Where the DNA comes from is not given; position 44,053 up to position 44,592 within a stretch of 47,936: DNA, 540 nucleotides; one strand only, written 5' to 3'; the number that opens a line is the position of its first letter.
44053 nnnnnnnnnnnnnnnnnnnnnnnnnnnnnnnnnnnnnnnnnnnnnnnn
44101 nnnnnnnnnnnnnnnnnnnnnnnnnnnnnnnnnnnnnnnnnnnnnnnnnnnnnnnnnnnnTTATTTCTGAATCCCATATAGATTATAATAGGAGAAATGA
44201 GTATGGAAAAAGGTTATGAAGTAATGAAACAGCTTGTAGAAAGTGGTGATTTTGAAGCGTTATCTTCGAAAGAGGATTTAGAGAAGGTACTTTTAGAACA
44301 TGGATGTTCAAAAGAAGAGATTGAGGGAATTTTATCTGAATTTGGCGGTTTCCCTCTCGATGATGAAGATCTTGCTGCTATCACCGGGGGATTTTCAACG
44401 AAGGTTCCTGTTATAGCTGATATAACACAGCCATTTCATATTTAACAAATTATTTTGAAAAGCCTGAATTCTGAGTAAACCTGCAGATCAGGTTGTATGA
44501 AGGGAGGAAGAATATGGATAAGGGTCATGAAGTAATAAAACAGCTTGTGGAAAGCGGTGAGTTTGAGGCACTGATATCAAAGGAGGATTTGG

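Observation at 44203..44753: Twin precursor-like peptides: long conserved Nif11-like leader, double-glycine motif, short unrelated cores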

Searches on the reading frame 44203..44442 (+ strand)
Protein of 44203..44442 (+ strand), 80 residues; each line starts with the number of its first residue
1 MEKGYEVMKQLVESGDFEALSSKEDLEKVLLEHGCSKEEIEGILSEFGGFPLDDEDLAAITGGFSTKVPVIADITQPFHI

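Call 4: search_protein_families(library=pfam, proteins=[window:44203-44442:+], max_evalue=10)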
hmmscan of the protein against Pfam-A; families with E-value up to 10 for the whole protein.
seq(80 aa): 1 family
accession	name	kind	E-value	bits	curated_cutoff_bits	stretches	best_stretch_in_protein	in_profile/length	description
PF03047.20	ComC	-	0.029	14.6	20.4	1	52-63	13-24/31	COMC family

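Call 5: search_protein_families(library=ncbifam, proteins=[window:44203-44442:+], max_evalue=10)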
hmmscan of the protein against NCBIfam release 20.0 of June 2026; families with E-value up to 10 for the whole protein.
seq(80 aa): 3 families
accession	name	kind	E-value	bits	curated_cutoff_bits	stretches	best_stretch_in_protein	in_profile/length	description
TIGR01847.1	bacteriocin_sig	domain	0.029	15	15.7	1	52-63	4-15/15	bacteriocin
TIGR04383.1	acidic_w_LPXTA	equivalog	0.033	13.5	50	1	23-48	75-100/320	processed acidic surface protein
TIGR03949.1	bact_IIb_cerein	subfamily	0.17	11.7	21.5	1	52-66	4-18/45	class IIb bacteriocin, lactobin A/cerein 7B family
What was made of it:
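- On Double-glycine (PCAT-processed) leader peptides: TIGR01847 scores 15.0 bits against 15.7 (call 5).
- On Nif11-like leader peptide family (TIGR03798 / PF07862): The window peptides give no hit at E <= 10 (calls 4, 5).
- Closest known: Nif11-type leader RiPP precursors. Different: The window peptides give no hit to either model at E <= 10 (calls 4, 5).
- Tried and rejected: PF07862 and TIGR03798 give no hit for pepA or pepB at E <= 10 (calls 4, 5).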

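Call 9: find_homologous_proteins(query=window:44203-44442:+, max_evalue=0.01)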
Query seq(80 aa) (80 aa): 11 proteins with E <= 0.01 among 12 candidates.
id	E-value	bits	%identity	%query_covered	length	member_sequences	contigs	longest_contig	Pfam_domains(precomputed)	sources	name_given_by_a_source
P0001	6.6e-42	158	95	100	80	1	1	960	-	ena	-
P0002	3.6e-35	137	84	100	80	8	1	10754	-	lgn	-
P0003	1.1e-26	110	72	95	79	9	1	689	-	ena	-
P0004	9.3e-25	104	81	79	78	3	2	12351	-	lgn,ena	-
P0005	1.9e-23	100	67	91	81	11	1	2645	-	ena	-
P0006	7.5e-23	98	65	94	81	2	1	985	-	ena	-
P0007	1.1e-22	97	67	91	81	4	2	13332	-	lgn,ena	-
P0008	1.4e-20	91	63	91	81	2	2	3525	-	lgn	-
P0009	2.2e-19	87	68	83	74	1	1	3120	-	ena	-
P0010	6.2e-17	79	66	78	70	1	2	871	-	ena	-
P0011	1.2e-6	46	71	48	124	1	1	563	-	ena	-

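Call 12: find_encoding_contigs(protein=P0007, flank=10000, max_places=4)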
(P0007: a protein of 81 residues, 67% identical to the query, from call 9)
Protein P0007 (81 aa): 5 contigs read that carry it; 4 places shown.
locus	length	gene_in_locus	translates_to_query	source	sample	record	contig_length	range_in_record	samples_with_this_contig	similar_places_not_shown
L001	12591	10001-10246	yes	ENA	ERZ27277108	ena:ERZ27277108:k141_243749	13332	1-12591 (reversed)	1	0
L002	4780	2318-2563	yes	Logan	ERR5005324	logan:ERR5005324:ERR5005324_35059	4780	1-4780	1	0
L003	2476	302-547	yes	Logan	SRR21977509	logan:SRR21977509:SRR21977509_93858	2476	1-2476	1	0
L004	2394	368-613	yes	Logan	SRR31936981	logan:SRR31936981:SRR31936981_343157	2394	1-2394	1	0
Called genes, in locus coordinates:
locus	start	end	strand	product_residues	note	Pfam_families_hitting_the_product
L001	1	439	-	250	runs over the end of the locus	PF00392:GntR, PF07729:FCD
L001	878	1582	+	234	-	PF04474:DUF554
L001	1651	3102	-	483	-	PF03972:MmgE_PrpD_N, PF19305:MmgE_PrpD_C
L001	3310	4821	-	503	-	PF00890:FAD_binding_2 (faint), PF12831:FAD_oxidored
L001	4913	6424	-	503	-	-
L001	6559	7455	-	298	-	PF00126:HTH_1, PF03466:LysR_substrate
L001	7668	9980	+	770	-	PF01841:Transglut_core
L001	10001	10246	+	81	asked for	-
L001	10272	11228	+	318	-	PF00535:Glycos_transf_2, PF10111:Glyco_tranf_2_2 (weak)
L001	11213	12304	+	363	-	PF00535:Glycos_transf_2, PF10111:Glyco_tranf_2_2 (faint), PF07719:TPR_2 (faint)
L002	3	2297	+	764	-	?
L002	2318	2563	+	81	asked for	-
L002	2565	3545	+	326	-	PF00535:Glycos_transf_2, PF10111:Glyco_tranf_2_2 (weak)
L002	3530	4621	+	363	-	PF00535:Glycos_transf_2, PF10111:Glyco_tranf_2_2 (faint), PF07719:TPR_2 (faint)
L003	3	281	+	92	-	?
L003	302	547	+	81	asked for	-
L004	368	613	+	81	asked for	-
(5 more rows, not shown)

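Call 13: find_encoding_contigs(protein=P0004, flank=10000, max_places=4)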
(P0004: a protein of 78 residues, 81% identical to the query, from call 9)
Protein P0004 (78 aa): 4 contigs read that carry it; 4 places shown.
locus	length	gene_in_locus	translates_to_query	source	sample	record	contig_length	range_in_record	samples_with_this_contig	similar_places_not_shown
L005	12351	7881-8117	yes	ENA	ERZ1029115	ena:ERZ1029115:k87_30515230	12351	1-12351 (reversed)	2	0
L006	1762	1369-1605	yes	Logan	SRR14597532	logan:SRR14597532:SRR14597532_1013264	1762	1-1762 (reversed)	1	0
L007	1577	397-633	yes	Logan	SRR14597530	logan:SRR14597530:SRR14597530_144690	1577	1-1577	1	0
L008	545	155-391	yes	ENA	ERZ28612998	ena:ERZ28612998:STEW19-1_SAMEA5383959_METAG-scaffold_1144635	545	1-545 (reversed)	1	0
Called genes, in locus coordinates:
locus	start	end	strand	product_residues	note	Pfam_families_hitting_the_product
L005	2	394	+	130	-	?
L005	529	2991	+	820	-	PF01915:Glyco_hydro_3_C, PF14310:Fn3-like, PF00933:Glyco_hydro_3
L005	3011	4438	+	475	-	-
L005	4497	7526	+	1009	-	PF01841:Transglut_core (weak)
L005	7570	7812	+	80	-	-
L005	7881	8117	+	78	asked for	-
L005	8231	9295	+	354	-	PF00535:Glycos_transf_2, PF10111:Glyco_tranf_2_2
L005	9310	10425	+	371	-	PF00535:Glycos_transf_2, PF07719:TPR_2 (faint), PF13176:TPR_7 (faint), PF13181:TPR_8 (faint), PF00515:TPR_1 (faint), PF13428:TPR_14 (faint)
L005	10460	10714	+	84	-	-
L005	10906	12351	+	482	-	?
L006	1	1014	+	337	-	?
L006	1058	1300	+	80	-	-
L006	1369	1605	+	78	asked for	-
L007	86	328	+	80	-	-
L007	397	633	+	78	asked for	-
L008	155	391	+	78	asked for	-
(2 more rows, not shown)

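Call 15: find_related_loci(query=A1, collection=genome_contigs, flank=10000)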
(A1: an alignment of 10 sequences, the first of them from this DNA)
Query A1 (80 aa) in genome_contigs; peptide patterns used: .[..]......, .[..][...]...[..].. (x = any residue, [..] = any of these).
181 stretches matched a pattern; 2 encode a relative of the query (tblastn E <= 1e-3); 2 distinct loci.
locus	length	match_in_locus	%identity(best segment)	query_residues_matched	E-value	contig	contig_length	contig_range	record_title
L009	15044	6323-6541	66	1-73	7e-30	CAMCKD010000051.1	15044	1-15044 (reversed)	MAG: uncultured Clostridia bacterium isolate ERR1855546_bin.18_metaWRAP_v1.3_MAG genome assembly, contig: ERZ9514764.171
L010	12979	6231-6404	48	6-63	9e-14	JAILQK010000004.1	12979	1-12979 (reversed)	MAG: Lachnospiraceae bacterium isolate RUI356 k141_5532851_flag=0_multi=20.3934_len=12979, whole genome shotgun sequence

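Call 19: search_protein_families(library=pfam, proteins=[L010:4051-6135:+, L010:6580-8073:+, L010:8070-9317:+, L010:9248-10153:+, L010:10156-11091:+, L009:3990-6302:+, L009:6570-7550:+, L009:7535-8626:+], max_evalue=0.001)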
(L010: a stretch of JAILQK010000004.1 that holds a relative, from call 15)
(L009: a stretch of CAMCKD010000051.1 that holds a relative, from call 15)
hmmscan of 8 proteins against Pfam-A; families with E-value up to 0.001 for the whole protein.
L010:4051-6135:+ (694 aa): 14 families
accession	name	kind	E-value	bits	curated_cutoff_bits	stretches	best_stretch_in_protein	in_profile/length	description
PF00535.33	Glycos_transf_2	-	3.1e-35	122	23.3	2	3-93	1-99/168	Glycosyl transferase family 2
PF10111.15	Glyco_tranf_2_2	-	5.8e-14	52.7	27.3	2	329-418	4-102/276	Glycosyltransferase like family 2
PF13428.12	TPR_14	-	2.3e-10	40.5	23.5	0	637-671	4-38/44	Tetratricopeptide repeat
PF07719.23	TPR_2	-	3.1e-10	39.8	27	0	590-614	3-27/34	Tetratricopeptide repeat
PF13432.12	TPR_16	-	6.8e-10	39.6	32.7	0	576-615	19-58/65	Tetratricopeptide repeat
PF14559.12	TPR_19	-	6.5e-09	36.4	25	0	637-670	28-61/68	Tetratricopeptide repeat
PF13181.12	TPR_8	-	7.6e-09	35.5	25.7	0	590-612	3-25/34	Tetratricopeptide repeat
PF00515.34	TPR_1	-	1.3e-08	34.7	27.8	0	590-614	3-27/34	Tetratricopeptide repeat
PF13424.12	TPR_12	-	1.9e-08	34.8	30.1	0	590-614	47-71/77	Tetratricopeptide repeat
PF13704.12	Glyco_tranf_2_4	-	3.5e-08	34.3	27.5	1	334-410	1-84/98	Glycosyl transferase family 2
PF13174.12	TPR_6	-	1e-07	32.5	26.3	0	638-666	4-32/33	Tetratricopeptide repeat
PF13429.12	TPR_15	-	0.00027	20.9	26.2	0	531-677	57-189/280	Tetratricopeptide repeat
PF13431.12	TPR_17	-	0.0004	20.9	24.4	0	578-608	3-33/34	Tetratricopeptide repeat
PF13176.12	TPR_7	-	0.00081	19.8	27.9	0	594-613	5-24/36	Tetratricopeptide repeat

L010:6580-8073:+ (497 aa): 5 families
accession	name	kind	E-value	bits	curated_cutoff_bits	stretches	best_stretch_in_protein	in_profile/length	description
PF01501.26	Glyco_transf_8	-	5e-26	92.2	24.3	1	23-236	8-222/253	Glycosyl transferase family 8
PF18404.7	Glyco_transf_24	-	6.3e-05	23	25.7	1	25-172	12-149/268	Glucosyltransferase 24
PF13424.12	TPR_12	-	9e-05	23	30.1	1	404-464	8-71/77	Tetratricopeptide repeat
PF13181.12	TPR_8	-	0.00014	22.2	25.7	0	404-427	6-29/34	Tetratricopeptide repeat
PF14559.12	TPR_19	-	0.00044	21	25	0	404-437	30-63/68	Tetratricopeptide repeat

L010:8070-9317:+ (415 aa): 2 families
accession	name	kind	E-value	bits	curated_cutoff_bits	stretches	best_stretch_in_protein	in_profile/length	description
PF04055.27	Radical_SAM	-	2.1e-09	38.2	29.5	1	165-265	1-99/166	Radical SAM superfamily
PF13353.11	Fer4_12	-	6.1e-05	23.8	22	1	165-232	9-75/137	4Fe-4S single cluster domain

L010:9248-10153:+ (301 aa): 2 families
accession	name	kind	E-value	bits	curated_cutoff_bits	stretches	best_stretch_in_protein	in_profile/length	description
PF01501.26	Glyco_transf_8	-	1.4e-37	130.1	24.3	1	24-262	1-250/253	Glycosyl transferase family 8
PF18404.7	Glyco_transf_24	-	0.00028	20.8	25.7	1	32-230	11-217/268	Glucosyltransferase 24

L010:10156-11091:+ (311 aa): 2 families
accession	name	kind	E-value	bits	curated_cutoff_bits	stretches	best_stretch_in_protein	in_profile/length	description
PF00535.33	Glycos_transf_2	-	6.1e-20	72.3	23.3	1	46-147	1-110/168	Glycosyl transferase family 2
PF10111.15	Glyco_tranf_2_2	-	9.2e-08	32.3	27.3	1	52-144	9-110/276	Glycosyltransferase like family 2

L009:3990-6302:+ (770 aa): 2 families
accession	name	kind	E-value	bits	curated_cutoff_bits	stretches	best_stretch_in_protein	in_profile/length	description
PF01841.26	Transglut_core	-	1.2e-11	45.3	23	1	200-289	5-104/108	Transglutaminase-like superfamily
PF02369.22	Big_1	-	0.0006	20.3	34.9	0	341-394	12-64/93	Bacterial Ig-like domain (group 1)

L009:6570-7550:+ (326 aa): 3 families
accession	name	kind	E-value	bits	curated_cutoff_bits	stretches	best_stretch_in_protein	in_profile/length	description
PF00535.33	Glycos_transf_2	-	7.4e-21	75.2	23.3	1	16-109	1-102/168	Glycosyl transferase family 2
PF10111.15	Glyco_tranf_2_2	-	4.5e-07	30.1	27.3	1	15-114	2-110/276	Glycosyltransferase like family 2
PF13704.12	Glyco_tranf_2_4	-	1.2e-05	26.1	27.5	1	22-98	1-84/98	Glycosyl transferase family 2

L009:7535-8626:+ (363 aa): 6 families
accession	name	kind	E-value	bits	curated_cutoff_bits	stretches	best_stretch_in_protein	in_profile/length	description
PF00535.33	Glycos_transf_2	-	2.6e-23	83.2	23.3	1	6-140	1-142/168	Glycosyl transferase family 2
PF07719.23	TPR_2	-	3.5e-07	30.3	27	0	319-347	6-34/34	Tetratricopeptide repeat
PF13704.12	Glyco_tranf_2_4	-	5e-06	27.4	27.5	1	12-97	1-95/98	Glycosyl transferase family 2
PF10111.15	Glyco_tranf_2_2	-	1.8e-05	24.8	27.3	1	29-101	29-107/276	Glycosyltransferase like family 2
PF13428.12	TPR_14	-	4.2e-05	24.3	23.5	0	320-354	7-41/44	Tetratricopeptide repeat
PF13176.12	TPR_7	-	0.0004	20.7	27.9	0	274-303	5-34/36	Tetratricopeptide repeat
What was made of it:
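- On Transglutaminase-like superfamily (PF01841) / PNGase: The L009 orthologue scores 45.3 bits (call 19).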

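Call 26: search_protein_representatives(alignment_id=A1)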
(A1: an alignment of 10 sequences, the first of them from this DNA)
Query: 10 sequences, 79 profile positions. Proteins with E-value up to 0.001 (for the whole library): 60; up to 1e-10: 19; up to 1e-30: 1. The best 60 are listed.
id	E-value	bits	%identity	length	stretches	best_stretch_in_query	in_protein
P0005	8.2e-40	150.9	-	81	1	1-77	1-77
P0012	1.4e-24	102.1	-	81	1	1-68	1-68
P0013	1.8e-22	95.4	-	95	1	1-66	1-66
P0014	4.1e-20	87.8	-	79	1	3-73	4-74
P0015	2.4e-18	82.1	-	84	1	1-72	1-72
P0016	2.1e-16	75.9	-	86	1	1-76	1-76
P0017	3.9e-16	75.0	-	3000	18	9-48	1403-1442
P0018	4.9e-15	71.5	-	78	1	3-73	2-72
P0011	6.8e-15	71.1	-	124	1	32-78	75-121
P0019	1.2e-14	70.3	-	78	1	5-70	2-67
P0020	1.1e-13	67.2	-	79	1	5-69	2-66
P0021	8.1e-13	64.4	-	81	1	5-66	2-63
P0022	5.7e-12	61.7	-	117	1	5-68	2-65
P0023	8.2e-12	61.2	-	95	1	5-68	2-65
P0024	1.1e-11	60.7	-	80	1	5-69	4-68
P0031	4.0e-10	55.8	-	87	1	6-66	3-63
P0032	9.6e-10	54.6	-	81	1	6-68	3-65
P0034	1.4e-09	54.1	-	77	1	7-65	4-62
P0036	5.4e-09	52.2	-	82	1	6-71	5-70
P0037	8.3e-09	51.6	-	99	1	5-71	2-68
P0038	2.3e-08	50.2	-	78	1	5-68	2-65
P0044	2.5e-07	46.8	-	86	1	6-71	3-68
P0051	1.6e-06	44.2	-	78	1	7-66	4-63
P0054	5.7e-06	42.5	-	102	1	5-69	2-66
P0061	5.6e-05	39.3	-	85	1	5-73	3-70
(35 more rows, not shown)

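Call 29: search_protein_families(library=pfam, alignment_id=A2, max_evalue=1)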
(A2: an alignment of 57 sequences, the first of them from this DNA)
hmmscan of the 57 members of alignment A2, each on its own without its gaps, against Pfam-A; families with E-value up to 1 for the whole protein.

A. member 1, seq(80 aa): 1 family
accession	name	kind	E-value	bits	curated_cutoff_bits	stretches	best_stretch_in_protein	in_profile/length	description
PF03047.20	ComC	-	0.029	14.6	20.4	0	52-63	13-24/31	COMC family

B. families by the number of members that match (of 57 scanned): 96 families (the first 25 are shown)
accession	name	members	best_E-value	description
PF17267.7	DUF5333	24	0.00061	Family of unknown function (DUF5333)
PF07499.19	RuvA_C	16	0.00038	RuvA, C-terminal domain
PF18039.7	UBA_6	14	0.00017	UBA-like domain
PF23255.1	DUF7070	8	0.00073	Domain of unknown function (DUF7070)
PF21982.2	RecX_HTH1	8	0.008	RecX, first three-helix domain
PF02787.25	CPSase_L_D3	7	0.0047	Carbamoyl-phosphate synthetase large chain, oligomerisation domain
PF08587.17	UBA_2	7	0.0064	Ubiquitin associated domain (UBA)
PF10415.14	FumaraseC_C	6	0.0033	Fumarase C C-terminus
PF03047.20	ComC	6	0.017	COMC family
PF04361.18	DUF494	6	0.084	Protein of unknown function (DUF494)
PF24625.1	DUF7626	4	0.00013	Domain of unknown function (DUF7626)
PF00126.33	HTH_1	4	0.0077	Bacterial regulatory helix-turn-helix protein, lysR family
PF03979.19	Sigma70_r1_1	4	0.0082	Sigma-70 factor, region 1.1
PF13758.11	Prefoldin_3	4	0.02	Prefoldin subunit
PF07453.19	NUMOD1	3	0.0076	NUMOD1 domain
PF07862.16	Nif11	3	0.023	Nif11 domain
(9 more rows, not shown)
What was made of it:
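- Tried and rejected: Pfam hits to UBA, RuvA_C and DUF5333 are all sub-threshold (call 29).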

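Call 30: search_protein_families(library=ncbifam, alignment_id=A2, max_evalue=1)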
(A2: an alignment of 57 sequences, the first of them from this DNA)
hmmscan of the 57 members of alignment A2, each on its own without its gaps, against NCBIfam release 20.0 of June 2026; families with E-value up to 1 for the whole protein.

A. member 1, seq(80 aa): 3 families
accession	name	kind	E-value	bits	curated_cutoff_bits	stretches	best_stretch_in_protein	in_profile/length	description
TIGR01847.1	bacteriocin_sig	domain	0.029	15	15.7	1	52-63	4-15/15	bacteriocin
TIGR04383.1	acidic_w_LPXTA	equivalog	0.033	13.5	50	1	23-48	75-100/320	processed acidic surface protein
TIGR03949.1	bact_IIb_cerein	subfamily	0.17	11.7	21.5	1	52-66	4-18/45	class IIb bacteriocin, lactobin A/cerein 7B family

B. families by the number of members that match (of 57 scanned): 54 families (the first 25 are shown)
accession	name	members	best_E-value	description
TIGR03798.1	leader_Nif11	17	1e-06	Nif11-like leader peptide family RiPP precursor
TIGR00084.2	ruvA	13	0.00049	Holliday junction branch migration protein RuvA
TIGR03949.1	bact_IIb_cerein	7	0.002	class IIb bacteriocin, lactobin A/cerein 7B family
TIGR01847.1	bacteriocin_sig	7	0.0093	bacteriocin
TIGR04383.1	acidic_w_LPXTA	6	0.024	processed acidic surface protein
NF038167.1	cyan_ocin_like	3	0.0035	CTB family bacteriocin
NF038034.1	lactGbeta_entB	3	0.0091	lactococcin G-beta/enterocin 1071B family bacteriocin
TIGR02675.1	tape_meas_nterm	2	0.042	tape measure protein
NF033415.1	thiovirid_RiPP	2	0.045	thioviridamide family RiPP peptide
TIGR02605.1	CxxC_CxxC_SSSS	1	0.0016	FmdB family zinc ribbon protein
NF005722.0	PRK07539.1-2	1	0.0058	NADH-quinone oxidoreductase subunit NuoE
TIGR03543.1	divI1A_rptt_fam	1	0.0089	DivIVA domain repeat protein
NF010562.0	PRK13957.1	1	0.009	indole-3-glycerol-phosphate synthase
NF005458.0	PRK07053.1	1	0.023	glutamine amidotransferase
NF047695.1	ThlDiSintDsbAHaem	1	0.027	thiol:disulfide interchange protein DsbA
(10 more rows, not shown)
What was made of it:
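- Closest known: Nif11-type leader RiPP precursors. Same: 17 of 57 relatives hit TIGR03798 at E < 1 (call 30).
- There are weak ComC, bacteriocin_sig and class IIb hits on the GG motif (calls 4, 5, 30).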

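Call 33: find_encoding_contigs(protein=P0019, flank=8000, max_places=3)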
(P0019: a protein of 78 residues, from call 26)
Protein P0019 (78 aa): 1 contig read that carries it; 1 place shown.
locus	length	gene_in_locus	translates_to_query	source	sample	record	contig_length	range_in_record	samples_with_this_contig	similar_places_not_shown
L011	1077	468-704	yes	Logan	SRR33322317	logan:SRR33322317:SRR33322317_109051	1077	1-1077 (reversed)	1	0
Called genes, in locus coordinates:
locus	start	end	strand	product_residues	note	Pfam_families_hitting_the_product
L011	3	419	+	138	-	?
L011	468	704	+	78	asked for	-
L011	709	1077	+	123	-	?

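Call 36: find_related_loci(query=A3, collection=metagenome_contigs, flank=10000)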
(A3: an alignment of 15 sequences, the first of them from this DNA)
Query A3 (80 aa) in metagenome_contigs; peptide patterns used: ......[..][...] (x = any residue, [..] = any of these).
352 stretches matched a pattern; 8 encode a relative of the query (tblastn E <= 1e-3); 8 distinct loci.
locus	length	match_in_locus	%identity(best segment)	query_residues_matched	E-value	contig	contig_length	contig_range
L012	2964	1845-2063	58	1-73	6e-25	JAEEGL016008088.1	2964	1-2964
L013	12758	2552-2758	59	1-69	8e-24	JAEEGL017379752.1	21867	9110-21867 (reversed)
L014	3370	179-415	53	1-80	8e-23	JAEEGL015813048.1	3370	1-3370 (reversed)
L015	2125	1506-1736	52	1-77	1e-15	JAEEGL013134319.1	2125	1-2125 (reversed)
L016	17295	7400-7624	40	6-80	1e-13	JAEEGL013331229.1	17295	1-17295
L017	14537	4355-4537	43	6-66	3e-11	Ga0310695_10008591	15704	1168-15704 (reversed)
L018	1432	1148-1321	45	6-63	1e-6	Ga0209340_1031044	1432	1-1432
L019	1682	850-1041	39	6-69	5e-6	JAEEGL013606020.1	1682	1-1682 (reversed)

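Call 64: find_encoding_contigs(protein=P0014, flank=8000, max_places=2)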
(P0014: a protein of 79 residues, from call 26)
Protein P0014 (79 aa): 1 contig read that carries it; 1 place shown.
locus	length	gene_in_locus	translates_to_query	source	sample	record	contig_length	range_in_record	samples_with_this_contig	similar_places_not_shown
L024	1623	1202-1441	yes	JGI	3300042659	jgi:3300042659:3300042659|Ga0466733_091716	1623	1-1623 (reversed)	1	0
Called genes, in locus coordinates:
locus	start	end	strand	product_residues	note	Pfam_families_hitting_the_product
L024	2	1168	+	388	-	?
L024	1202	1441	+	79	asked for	-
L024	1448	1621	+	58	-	?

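Call 65: find_encoding_contigs(protein=P0037, flank=8000, max_places=2)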
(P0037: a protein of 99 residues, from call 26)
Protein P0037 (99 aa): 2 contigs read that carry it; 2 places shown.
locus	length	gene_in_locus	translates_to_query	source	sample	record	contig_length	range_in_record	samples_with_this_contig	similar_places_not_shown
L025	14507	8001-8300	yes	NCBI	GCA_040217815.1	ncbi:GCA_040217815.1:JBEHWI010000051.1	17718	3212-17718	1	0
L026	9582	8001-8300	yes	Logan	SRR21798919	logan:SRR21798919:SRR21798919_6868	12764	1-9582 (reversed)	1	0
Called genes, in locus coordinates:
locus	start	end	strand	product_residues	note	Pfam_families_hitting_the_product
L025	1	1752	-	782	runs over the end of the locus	PF01740:STAS, PF13466:STAS_2, PF19974:TCAD9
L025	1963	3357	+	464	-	PF07694:5TM-5TMR_LYT, PF07228:SpoIIE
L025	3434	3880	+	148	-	PF00989:PAS, PF13188:PAS_8 (weak), PF24820:Diguanyl_cycl_sensor (weak), PF13426:PAS_9 (weak)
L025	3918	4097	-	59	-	-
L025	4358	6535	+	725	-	PF01432:Peptidase_M3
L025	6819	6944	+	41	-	-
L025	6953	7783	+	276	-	PF00005:ABC_tran, PF02463:SMC_N (faint)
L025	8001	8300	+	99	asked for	-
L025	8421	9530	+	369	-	PF00535:Glycos_transf_2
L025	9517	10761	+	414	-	PF04055:Radical_SAM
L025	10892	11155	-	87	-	-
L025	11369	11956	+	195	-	PF02525:Flavodoxin_2, PF03358:FMN_red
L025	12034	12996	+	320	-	-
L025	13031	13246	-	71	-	PF01476:LysM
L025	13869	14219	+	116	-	-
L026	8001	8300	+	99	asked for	-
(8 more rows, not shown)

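Call 66: find_encoding_contigs(protein=P0054, flank=8000, max_places=2)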
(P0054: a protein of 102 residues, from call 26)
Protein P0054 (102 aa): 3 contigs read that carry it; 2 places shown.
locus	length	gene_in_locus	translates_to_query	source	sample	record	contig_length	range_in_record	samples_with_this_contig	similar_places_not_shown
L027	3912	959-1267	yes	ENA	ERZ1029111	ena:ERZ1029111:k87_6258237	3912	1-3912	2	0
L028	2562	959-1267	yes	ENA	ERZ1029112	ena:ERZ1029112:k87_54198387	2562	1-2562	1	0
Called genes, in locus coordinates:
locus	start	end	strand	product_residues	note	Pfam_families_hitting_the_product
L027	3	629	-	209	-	?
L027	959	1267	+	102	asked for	-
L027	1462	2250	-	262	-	PF00657:Lipase_GDSL, PF13472:Lipase_GDSL_2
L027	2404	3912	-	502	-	?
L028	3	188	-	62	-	?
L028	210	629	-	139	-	PF00375:SDF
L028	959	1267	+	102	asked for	-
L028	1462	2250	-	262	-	PF00657:Lipase_GDSL, PF13472:Lipase_GDSL_2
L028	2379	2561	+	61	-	?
